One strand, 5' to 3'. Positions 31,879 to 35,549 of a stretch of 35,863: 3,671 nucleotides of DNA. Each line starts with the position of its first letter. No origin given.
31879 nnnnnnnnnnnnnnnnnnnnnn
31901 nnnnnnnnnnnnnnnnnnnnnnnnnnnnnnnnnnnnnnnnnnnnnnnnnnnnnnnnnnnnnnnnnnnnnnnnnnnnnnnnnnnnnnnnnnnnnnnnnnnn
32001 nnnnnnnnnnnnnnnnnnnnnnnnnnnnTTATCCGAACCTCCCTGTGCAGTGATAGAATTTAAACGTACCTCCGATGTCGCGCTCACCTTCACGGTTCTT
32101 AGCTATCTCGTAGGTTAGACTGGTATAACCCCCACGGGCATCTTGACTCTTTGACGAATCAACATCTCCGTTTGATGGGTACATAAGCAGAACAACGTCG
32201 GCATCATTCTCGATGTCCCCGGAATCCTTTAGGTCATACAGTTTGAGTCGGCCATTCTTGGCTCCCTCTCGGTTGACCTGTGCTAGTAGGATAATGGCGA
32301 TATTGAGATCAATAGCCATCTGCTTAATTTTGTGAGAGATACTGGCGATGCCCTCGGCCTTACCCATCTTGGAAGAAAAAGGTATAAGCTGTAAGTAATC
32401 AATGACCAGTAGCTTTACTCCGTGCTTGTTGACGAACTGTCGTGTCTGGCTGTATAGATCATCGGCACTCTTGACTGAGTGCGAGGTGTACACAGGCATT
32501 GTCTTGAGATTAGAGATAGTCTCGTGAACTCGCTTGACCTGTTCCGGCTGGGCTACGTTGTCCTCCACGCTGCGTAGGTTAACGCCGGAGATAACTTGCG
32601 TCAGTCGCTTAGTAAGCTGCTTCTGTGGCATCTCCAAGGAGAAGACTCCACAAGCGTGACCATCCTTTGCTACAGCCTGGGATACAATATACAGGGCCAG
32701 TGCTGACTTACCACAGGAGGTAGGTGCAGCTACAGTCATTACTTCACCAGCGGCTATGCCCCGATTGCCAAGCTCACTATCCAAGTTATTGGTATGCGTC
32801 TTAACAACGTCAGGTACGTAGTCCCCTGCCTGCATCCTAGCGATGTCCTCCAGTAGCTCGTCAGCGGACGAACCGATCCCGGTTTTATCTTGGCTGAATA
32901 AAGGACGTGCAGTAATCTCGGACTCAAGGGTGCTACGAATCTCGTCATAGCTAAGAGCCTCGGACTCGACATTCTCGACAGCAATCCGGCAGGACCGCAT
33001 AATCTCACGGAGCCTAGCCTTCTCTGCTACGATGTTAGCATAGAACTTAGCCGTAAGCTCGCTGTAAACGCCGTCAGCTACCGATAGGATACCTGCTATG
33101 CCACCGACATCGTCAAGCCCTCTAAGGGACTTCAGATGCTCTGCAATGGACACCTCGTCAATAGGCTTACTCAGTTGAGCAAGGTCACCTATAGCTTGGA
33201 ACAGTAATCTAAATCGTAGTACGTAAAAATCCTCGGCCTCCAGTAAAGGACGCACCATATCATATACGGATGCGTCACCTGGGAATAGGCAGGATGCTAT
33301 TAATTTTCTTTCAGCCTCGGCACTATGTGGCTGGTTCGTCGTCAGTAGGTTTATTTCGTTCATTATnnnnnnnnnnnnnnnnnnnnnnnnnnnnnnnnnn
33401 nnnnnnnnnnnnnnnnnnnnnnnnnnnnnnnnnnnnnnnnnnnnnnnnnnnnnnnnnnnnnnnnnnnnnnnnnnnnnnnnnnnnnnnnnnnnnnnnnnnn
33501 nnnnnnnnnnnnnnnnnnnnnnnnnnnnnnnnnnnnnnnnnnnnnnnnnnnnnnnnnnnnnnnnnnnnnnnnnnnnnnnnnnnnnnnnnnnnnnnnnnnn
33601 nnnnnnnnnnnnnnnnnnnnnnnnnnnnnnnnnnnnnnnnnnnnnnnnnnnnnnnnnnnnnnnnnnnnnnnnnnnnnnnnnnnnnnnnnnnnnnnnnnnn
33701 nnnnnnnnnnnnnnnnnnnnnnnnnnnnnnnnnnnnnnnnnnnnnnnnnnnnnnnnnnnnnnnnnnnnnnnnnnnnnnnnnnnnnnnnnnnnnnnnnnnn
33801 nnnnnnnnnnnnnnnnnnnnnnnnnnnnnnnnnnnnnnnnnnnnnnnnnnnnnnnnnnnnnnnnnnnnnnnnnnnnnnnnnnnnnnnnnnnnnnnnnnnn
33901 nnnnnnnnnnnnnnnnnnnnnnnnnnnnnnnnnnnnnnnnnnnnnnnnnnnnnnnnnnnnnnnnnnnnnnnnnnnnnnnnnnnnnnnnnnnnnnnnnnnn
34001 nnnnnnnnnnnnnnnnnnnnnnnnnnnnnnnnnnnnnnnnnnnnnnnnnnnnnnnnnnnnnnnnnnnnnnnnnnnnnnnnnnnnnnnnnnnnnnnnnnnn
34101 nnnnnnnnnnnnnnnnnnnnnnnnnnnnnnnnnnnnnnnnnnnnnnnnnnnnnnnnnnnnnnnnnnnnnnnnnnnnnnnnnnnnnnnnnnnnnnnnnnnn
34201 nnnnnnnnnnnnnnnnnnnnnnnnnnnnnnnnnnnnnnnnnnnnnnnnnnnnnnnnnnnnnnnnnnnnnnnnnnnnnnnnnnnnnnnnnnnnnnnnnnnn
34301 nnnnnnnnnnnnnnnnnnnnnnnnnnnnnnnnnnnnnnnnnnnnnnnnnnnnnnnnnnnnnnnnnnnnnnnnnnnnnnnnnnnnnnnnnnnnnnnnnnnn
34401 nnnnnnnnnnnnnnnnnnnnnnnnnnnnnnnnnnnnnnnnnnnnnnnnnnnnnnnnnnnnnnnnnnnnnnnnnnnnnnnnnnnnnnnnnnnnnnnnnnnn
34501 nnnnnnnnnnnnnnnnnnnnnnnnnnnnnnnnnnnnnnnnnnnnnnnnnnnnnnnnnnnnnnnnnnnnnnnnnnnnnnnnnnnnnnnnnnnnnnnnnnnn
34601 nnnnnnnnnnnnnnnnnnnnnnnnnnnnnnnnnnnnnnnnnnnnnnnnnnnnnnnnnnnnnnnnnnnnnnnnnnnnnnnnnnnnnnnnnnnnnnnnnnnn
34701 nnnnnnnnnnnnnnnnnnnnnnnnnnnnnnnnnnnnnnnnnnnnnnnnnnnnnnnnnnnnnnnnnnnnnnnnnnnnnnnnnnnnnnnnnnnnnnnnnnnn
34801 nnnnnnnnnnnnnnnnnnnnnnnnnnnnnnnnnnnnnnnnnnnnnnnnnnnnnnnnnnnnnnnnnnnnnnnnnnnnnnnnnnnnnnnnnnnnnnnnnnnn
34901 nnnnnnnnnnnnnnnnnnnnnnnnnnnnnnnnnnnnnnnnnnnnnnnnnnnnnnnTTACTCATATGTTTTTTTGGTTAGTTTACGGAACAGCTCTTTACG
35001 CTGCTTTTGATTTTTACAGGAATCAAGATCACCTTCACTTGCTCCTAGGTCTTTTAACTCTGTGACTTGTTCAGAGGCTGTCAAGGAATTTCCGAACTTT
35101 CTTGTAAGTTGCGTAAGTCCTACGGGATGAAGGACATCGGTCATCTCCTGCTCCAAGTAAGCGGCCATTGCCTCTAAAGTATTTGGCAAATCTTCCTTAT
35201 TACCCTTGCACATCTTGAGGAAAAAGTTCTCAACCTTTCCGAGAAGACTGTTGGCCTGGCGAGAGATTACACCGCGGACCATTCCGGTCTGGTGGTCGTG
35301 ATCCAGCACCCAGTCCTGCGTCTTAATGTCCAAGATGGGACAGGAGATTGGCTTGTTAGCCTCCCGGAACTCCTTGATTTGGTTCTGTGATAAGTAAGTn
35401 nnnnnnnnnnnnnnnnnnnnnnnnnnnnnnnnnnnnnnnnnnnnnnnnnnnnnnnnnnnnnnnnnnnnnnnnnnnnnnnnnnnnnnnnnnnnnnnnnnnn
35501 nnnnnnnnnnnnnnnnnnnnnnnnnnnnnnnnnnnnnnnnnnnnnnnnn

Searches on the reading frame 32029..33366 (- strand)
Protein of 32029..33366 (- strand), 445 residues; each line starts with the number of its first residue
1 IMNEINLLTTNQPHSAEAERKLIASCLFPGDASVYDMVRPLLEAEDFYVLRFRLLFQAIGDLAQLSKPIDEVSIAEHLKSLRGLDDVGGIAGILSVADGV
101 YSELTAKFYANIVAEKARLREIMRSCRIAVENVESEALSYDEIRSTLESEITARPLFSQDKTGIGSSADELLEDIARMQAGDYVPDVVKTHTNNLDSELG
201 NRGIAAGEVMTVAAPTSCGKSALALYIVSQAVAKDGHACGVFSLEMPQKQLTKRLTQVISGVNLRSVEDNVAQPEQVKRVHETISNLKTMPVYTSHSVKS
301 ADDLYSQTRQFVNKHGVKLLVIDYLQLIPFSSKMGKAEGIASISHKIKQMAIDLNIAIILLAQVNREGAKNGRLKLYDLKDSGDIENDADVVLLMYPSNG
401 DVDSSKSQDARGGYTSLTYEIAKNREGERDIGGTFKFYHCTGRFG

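Call 16: search_protein_families(library=phrogs, proteins=[window:32029-33366:-], max_evalue=0.001)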
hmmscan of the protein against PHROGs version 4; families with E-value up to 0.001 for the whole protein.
window:32029-33366:- (445 aa): 7 families
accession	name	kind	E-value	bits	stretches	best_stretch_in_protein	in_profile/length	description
phrog_19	-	DNA, RNA and nucleotide metabolism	2.6e-71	242.3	1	11-444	156-578/621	DnaB-like replicative helicase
phrog_239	-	DNA, RNA and nucleotide metabolism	1.3e-35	124.6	1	166-444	321-596/801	DNA primase/helicase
phrog_243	-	DNA, RNA and nucleotide metabolism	1.1e-27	97.6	1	203-442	31-260/273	DnaB-like replicative helicase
phrog_11530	-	unknown function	9.4e-18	65.7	1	299-428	14-140/184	-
phrog_5482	-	unknown function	3.2e-08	33.7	1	206-408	50-259/341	-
phrog_97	-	other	3.8e-07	30.7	1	171-290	27-160/506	UvsX-like recombinase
phrog_3123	-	unknown function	0.00069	19.3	1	234-428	377-570/583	-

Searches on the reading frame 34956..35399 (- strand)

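Call 29: search_protein_families(library=pfam, proteins=[window:34956-35399:-], max_evalue=0.01)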
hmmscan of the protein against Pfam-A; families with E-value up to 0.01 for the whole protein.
window:34956-35399:- (147 aa): 2 families
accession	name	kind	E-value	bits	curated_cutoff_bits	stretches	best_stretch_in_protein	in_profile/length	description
PF02945.21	Endonuclease_7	-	3.4e-10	40.1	23.6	1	10-83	17-81/82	Recombination endonuclease VII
PF12291.15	DUF3623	-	0.0058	16.3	27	1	58-101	154-197/256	Protein of unknown function (DUF3623)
